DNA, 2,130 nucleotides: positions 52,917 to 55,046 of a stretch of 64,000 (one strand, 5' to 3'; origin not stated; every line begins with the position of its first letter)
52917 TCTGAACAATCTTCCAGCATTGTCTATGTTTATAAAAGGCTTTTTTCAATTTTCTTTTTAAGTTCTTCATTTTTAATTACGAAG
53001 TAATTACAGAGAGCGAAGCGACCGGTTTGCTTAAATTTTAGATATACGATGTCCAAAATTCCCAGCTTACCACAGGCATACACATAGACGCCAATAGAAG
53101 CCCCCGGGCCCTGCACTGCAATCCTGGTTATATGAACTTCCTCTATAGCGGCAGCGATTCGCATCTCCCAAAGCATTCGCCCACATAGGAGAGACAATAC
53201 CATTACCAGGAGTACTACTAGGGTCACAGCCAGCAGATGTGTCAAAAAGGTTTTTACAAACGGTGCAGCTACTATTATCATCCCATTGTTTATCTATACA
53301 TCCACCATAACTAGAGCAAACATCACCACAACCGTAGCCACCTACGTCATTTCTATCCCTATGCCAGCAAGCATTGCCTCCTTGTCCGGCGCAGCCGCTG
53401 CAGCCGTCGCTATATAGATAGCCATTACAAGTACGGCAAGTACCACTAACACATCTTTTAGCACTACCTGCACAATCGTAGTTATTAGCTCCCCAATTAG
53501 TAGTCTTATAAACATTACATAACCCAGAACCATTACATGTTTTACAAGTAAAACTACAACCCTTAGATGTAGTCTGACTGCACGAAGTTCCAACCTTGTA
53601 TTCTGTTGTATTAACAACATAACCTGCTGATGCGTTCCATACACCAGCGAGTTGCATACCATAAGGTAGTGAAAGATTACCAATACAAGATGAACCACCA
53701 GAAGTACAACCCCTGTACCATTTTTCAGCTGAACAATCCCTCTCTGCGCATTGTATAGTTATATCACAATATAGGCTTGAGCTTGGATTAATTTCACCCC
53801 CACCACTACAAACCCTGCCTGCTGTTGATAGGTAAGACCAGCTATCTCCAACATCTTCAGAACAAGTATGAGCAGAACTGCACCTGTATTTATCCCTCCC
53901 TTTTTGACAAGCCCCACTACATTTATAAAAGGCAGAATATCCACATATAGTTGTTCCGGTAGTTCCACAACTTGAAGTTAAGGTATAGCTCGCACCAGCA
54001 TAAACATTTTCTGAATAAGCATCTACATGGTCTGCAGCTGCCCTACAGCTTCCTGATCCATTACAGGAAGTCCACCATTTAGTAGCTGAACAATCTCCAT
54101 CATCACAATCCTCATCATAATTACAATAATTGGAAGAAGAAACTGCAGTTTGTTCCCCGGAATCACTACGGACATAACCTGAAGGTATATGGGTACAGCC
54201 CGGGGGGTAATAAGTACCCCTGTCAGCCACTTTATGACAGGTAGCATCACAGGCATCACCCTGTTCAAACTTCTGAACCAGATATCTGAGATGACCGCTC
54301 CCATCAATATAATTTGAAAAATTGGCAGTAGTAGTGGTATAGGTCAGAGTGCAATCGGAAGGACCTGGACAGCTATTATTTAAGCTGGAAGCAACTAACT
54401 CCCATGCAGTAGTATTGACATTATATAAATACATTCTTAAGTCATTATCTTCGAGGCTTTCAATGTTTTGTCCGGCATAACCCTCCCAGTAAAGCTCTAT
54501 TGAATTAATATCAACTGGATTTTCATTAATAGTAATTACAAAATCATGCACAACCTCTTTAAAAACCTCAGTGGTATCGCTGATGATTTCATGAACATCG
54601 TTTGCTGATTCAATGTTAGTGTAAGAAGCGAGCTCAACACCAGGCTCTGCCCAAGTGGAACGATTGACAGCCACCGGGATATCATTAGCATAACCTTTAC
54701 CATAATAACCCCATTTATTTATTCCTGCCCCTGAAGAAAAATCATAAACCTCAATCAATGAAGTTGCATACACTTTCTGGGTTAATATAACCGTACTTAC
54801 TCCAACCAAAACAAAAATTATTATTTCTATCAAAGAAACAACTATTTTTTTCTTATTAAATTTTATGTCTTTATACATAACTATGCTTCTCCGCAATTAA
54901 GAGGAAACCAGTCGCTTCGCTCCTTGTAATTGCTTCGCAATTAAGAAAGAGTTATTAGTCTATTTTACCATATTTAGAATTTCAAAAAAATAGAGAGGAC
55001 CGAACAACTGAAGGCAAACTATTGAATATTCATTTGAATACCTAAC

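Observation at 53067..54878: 609-aa protein with ~44 cysteines and a pilin-like but non-canonical N-terminus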

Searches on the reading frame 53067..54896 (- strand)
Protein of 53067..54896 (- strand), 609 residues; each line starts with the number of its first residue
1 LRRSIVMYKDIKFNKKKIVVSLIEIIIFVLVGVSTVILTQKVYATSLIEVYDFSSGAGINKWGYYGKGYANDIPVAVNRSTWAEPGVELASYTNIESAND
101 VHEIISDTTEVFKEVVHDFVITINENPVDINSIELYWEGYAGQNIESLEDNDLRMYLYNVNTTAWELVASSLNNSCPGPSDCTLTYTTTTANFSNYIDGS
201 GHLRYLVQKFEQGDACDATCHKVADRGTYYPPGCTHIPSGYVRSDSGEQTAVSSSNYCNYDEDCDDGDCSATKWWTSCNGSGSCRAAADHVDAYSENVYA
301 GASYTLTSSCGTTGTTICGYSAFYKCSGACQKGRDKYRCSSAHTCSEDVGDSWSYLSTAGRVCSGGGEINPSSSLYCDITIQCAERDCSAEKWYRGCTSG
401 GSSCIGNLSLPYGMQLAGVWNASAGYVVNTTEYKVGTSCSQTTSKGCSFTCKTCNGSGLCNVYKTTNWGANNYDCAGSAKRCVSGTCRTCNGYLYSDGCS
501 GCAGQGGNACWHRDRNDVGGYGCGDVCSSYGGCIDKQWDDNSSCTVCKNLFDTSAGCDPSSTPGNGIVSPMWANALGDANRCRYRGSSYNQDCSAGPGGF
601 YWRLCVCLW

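Call 4: search_protein_families(library=pfam, proteins=[window:53067-54896:-], max_evalue=0.01)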
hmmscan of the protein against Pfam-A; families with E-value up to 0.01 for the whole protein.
window:53067-54896:- (609 aa): 0 families

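Call 5: find_homologous_proteins(query=window:53067-54878:-, max_evalue=0.001)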
Query window:53067-54878:- (603 aa): 40 proteins with E <= 0.001 among 5317 candidates.
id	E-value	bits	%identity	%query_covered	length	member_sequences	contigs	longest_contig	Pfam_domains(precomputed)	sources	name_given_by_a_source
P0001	0.0e+0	1414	100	100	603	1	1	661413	PF27237.1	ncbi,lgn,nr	ncbi:MAG: hypothetical protein IB617_00270 [Candidatus Nealsonbacteria bacterium]|nr:MAG: hypothetic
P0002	5.4e-187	641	55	100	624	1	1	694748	PF27237.1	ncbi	ncbi:MAG: hypothetical protein ACKKMV_01605 [Candidatus Nealsonbacteria bacterium]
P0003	5.6e-164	565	53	100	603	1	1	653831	PF27237.1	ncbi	ncbi:MAG: hypothetical protein ACKKMO_03335 [Candidatus Nealsonbacteria bacterium]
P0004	4.8e-105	371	56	24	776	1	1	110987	PF27237.1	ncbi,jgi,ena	-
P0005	1.1e-69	254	43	62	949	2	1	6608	PF27237.1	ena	-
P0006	2.0e-57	213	42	34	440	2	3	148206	PF27237.1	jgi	jgi:hypothetical protein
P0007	4.8e-52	196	41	36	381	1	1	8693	PF27237.1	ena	-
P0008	4.8e-50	189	45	34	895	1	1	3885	-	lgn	-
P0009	9.0e-39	152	46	32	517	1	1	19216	-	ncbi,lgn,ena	-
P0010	2.3e-35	140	63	22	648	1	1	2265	PF26696.1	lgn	-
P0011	3.3e-34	137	39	32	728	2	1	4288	-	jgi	-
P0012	1.1e-33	135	41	28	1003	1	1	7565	PF09603.16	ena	-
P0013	3.4e-32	130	44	27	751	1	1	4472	PF00801.27,PF18911.7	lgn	-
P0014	2.1e-29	121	39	34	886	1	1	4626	-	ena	-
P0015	1.4e-27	115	47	19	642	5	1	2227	-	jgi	-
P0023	5.7e-25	106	48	27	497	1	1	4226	-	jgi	-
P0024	2.4e-24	104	64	18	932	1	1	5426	-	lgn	-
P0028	6.8e-21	93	70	14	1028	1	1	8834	PF00801.27,PF25788.3,PF18911.7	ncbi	-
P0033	1.0e-18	86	43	28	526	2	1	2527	PF27237.1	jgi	jgi:hypothetical protein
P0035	1.2e-17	82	54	17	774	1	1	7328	-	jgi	jgi:hypothetical protein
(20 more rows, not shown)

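Call 6: search_protein_families(library=ncbifam, proteins=[window:53067-54878:-], max_evalue=0.01)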
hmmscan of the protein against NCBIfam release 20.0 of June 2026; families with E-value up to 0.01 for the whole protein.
window:53067-54878:- (603 aa): 0 families

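Call 7: search_solved_structures(query=window:53067-54878:-, max_evalue=1)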
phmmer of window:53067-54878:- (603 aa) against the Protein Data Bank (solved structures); distinct sequences matched with E-value up to 1: 1.
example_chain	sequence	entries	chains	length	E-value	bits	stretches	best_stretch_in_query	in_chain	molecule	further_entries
8gmh_D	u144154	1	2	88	0.39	12.4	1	155-214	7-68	LapA3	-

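Call 10: find_encoding_contigs(protein=P0002, flank=10000, max_places=2)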
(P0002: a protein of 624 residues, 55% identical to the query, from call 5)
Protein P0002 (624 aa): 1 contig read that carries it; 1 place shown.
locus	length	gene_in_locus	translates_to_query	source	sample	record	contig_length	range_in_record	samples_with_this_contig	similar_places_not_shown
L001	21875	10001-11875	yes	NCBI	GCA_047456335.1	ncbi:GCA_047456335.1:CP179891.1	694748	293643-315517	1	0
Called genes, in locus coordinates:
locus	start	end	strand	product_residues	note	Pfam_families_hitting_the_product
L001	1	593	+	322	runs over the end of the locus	-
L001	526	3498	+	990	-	PF04055:Radical_SAM, PF13353:Fer4_12 (weak), PF04055:Radical_SAM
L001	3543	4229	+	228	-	PF00535:Glycos_transf_2, PF10111:Glyco_tranf_2_2, PF13641:Glyco_tranf_2_3 (weak)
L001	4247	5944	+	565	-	PF13231:PMT_2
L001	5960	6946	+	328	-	PF04055:Radical_SAM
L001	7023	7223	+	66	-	-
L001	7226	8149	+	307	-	PF04055:Radical_SAM, PF13353:Fer4_12 (weak)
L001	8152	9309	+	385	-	PF01478:Peptidase_A24 (weak)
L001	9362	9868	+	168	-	-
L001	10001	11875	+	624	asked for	PF27237:AF_1625_C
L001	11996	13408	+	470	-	PF13287:Fn3_assoc, PF13290:CHB_HEX_C_1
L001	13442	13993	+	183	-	-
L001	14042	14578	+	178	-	-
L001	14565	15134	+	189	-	PF07963:N_methyl (weak)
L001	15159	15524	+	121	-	-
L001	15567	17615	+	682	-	PF22745:Nlig-Ia, PF01653:DNA_ligase_aden, PF03120:OB_DNA_ligase, PF03119:DNA_ligase_ZBD, PF14520:HHH_5 (faint), PF12826:HHH_2, PF00533:BRCT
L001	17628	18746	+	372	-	PF01098:FTSW_RODA_SPOVE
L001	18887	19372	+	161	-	PF18911:PKD_4, PF00801:PKD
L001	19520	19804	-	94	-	-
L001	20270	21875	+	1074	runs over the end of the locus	PF04563:RNA_pol_Rpb2_1, PF04561:RNA_pol_Rpb2_2, PF04565:RNA_pol_Rpb2_3, PF10385:RNA_pol_Rpb2_45, PF00562:RNA_pol_Rpb2_6, PF04560:RNA_pol_Rpb2_7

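Call 11: find_encoding_contigs(protein=P0004, flank=10000, max_places=2)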
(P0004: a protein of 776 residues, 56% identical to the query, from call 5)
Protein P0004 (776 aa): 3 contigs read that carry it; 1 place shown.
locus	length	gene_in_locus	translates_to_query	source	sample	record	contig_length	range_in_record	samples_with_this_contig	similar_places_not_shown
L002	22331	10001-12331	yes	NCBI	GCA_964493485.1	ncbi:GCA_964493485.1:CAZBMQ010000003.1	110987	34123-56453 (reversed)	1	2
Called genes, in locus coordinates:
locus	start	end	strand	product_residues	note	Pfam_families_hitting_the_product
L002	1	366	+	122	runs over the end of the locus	-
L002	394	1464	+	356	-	PF00437:T2SSE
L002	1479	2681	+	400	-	PF28597:T2SSF_N, PF00482:T2SSF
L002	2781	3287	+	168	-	PF07963:N_methyl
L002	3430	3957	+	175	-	PF07963:N_methyl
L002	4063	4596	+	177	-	PF07963:N_methyl (weak)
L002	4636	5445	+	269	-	PF06750:A24_N_bact, PF01478:Peptidase_A24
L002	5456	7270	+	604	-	PF18911:PKD_4 (faint), PF00801:PKD (faint)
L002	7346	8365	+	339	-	-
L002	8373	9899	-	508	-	PF01040:UbiA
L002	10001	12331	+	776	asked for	PF27237:AF_1625_C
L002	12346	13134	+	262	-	-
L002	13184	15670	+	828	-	PF00801:PKD, PF18911:PKD_4, PF22352:K319L-like_PKD (faint), PF13517:FG-GAP_3 (faint), PF01839:FG-GAP, PF14312:FG-GAP_2 (faint), PF01839:FG-GAP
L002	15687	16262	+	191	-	-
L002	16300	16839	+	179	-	PF07963:N_methyl (weak)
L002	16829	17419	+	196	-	PF07963:N_methyl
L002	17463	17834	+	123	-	-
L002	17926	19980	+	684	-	PF22745:Nlig-Ia, PF01653:DNA_ligase_aden, PF03120:OB_DNA_ligase, PF03119:DNA_ligase_ZBD, PF12826:HHH_2, PF14520:HHH_5 (weak), PF00533:BRCT, PF12738:PTCB-BRCT (weak)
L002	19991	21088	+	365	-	PF01098:FTSW_RODA_SPOVE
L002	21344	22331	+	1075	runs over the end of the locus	PF04563:RNA_pol_Rpb2_1 (weak), PF04561:RNA_pol_Rpb2_2, PF04565:RNA_pol_Rpb2_3, PF10385:RNA_pol_Rpb2_45, PF00562:RNA_pol_Rpb2_6, PF04560:RNA_pol_Rpb2_7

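Call 12: find_encoding_contigs(protein=P0006, flank=10000, max_places=2)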
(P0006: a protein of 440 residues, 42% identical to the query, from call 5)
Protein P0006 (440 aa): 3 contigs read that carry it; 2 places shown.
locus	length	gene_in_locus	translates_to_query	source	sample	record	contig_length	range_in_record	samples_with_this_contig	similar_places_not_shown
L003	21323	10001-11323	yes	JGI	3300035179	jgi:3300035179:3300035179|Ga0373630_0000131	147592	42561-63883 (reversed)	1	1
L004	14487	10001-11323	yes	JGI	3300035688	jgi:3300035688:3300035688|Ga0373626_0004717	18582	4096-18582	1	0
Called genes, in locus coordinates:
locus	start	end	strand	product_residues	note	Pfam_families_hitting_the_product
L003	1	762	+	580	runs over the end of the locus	PF05157:MshEN, PF00437:T2SSE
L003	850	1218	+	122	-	PF00072:Response_reg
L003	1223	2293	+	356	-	PF00437:T2SSE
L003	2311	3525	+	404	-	PF28597:T2SSF_N, PF00482:T2SSF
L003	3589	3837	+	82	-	PF01541:GIY-YIG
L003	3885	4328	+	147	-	PF07963:N_methyl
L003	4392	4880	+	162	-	PF07963:N_methyl (faint)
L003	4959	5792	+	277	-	PF06750:A24_N_bact, PF01478:Peptidase_A24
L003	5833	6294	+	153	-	-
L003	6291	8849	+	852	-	PF25788:Ig_Rha78A_N (weak), PF00801:PKD, PF18911:PKD_4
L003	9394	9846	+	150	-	-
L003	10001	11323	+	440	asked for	PF27237:AF_1625_C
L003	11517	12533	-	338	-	PF03227:GILT (weak)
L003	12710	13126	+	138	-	-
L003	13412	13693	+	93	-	-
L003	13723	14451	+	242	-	-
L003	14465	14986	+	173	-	-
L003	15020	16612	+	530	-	PF16656:Pur_ac_phosph_N (faint), PF25788:Ig_Rha78A_N (faint)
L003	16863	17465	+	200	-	PF07963:N_methyl (weak)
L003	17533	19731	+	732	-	PF07963:N_methyl (faint), PF00041:fn3 (faint), PF16655:PhoD_N (faint), PF16656:Pur_ac_phosph_N (weak)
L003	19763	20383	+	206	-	PF07963:N_methyl (weak)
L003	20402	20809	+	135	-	-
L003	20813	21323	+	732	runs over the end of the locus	PF14520:HHH_5 (faint), PF22745:Nlig-Ia, PF01653:DNA_ligase_aden, PF03120:OB_DNA_ligase, PF03119:DNA_ligase_ZBD, PF12826:HHH_2, PF00533:BRCT, PF12738:PTCB-BRCT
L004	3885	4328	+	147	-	PF07963:N_methyl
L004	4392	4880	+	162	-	PF07963:N_methyl (faint)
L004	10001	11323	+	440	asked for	PF27237:AF_1625_C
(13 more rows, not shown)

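Call 19: search_protein_representatives(protein=window:53067-54878:-)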
Query: 603 residues. Proteins with E-value up to 0.001 (for the whole library): 182; up to 1e-10: 99; up to 1e-30: 22. The best 150 are listed.
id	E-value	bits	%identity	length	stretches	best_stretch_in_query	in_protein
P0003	1.8e-164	565.3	67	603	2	1-340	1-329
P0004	1.5e-105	370.7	47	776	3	309-602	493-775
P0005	3.6e-70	253.8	47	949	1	231-601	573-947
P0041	4.7e-66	240.2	42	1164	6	256-435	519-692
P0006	6.3e-58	213.3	50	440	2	57-212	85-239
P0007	1.5e-52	195.5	46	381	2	9-217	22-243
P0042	4.2e-52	194.1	53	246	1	19-216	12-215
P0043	4.8e-52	193.9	45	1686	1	210-590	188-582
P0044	5.5e-46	173.9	45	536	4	307-452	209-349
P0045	2.1e-45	172.0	48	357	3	252-401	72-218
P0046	3.3e-42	161.4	43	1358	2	230-543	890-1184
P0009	2.9e-39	151.7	45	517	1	44-275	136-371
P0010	7.4e-36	140.4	63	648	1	229-362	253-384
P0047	1.3e-35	139.6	43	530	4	227-307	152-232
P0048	2.1e-35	139.0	46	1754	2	221-378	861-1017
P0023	1.8e-25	106.1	49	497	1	438-602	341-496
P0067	1.0e-21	93.7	43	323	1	444-602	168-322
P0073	5.5e-20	88.0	48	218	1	432-601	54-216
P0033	3.2e-19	85.5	50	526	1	437-602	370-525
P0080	1.1e-17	80.4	42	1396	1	230-521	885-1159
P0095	2.6e-14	69.3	45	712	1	433-602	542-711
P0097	2.3e-13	66.1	46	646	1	438-601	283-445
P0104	5.9e-12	61.5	34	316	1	36-200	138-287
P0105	1.0e-11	60.7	33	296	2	39-197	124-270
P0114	6.2e-11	58.1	36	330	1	20-293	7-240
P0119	2.4e-10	56.2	31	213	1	10-204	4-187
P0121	4.0e-10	55.4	46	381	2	456-538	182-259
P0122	4.2e-10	55.4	46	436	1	425-603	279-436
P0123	4.6e-10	55.2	34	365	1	14-200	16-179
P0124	6.1e-10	54.8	38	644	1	41-200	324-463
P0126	1.4e-09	53.6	43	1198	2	459-601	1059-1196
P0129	1.8e-09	53.3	43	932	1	319-447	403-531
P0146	6.6e-08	48.1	36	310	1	28-203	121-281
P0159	3.1e-06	42.6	35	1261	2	205-311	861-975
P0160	6.2e-06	41.6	38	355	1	44-196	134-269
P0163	9.6e-06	40.9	33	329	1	40-203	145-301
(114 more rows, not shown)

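Call 30: predict_structure(alignment_id=A2)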
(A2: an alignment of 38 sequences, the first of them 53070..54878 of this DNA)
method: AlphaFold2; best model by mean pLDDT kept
length: 603 residues; sequences in the alignment: 38
mean_pLDDT: 72.1   pTM: 0.39
mean pLDDT of the five models: 72.1, 69.5, 68.3, 66.3, 63.8
residues with pLDDT >= 90: 150; 70-90: 209; 50-70: 130; < 50: 114
segments of 3 or more residues with pLDDT < 50: 1-9, 28-45, 66-68, 85-103, 208-227, 418-420, 429-459
pLDDT, mean of each block of 10 residues (from residue 1): 34 69 55 28 45 53 53 57 46 38 58 80 80 63 76 87 80 70 76 85 61 37 48 89 93 96 97 90 97 97 97 95 92 97 94 87 84 64 70 74 53 57 51 35 35 41 74 80 90 66 90 92 90 83 82 73 83 79 85 90 88
secondary structure, 60 per line:
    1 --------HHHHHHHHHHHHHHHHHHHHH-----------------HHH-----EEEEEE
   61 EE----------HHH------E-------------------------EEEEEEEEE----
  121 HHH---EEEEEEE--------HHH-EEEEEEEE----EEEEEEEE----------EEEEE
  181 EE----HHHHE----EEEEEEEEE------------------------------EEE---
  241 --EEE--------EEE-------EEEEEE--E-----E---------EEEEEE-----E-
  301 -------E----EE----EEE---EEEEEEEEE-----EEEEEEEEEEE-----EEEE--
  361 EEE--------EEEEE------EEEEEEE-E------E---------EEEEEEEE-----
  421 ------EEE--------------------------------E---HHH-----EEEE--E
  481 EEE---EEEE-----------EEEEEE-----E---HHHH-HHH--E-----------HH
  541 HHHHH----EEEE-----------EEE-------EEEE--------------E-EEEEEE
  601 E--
elements in order: H9-29 E55-62 E108-116 E127-133 E146-153 E158-165 E176-182 H187-190 E196-204 E235-237 E243-245 E254-256 E264-269 E288-293 E319-321 E325-333 E339-349 E355-358 E361-363 E372-376 E383-389 E408-415 E427-429 E474-477 E480-483 E487-490 E502-507 H517-520 H539-545 E550-553 E565-567 E575-578 E595-601
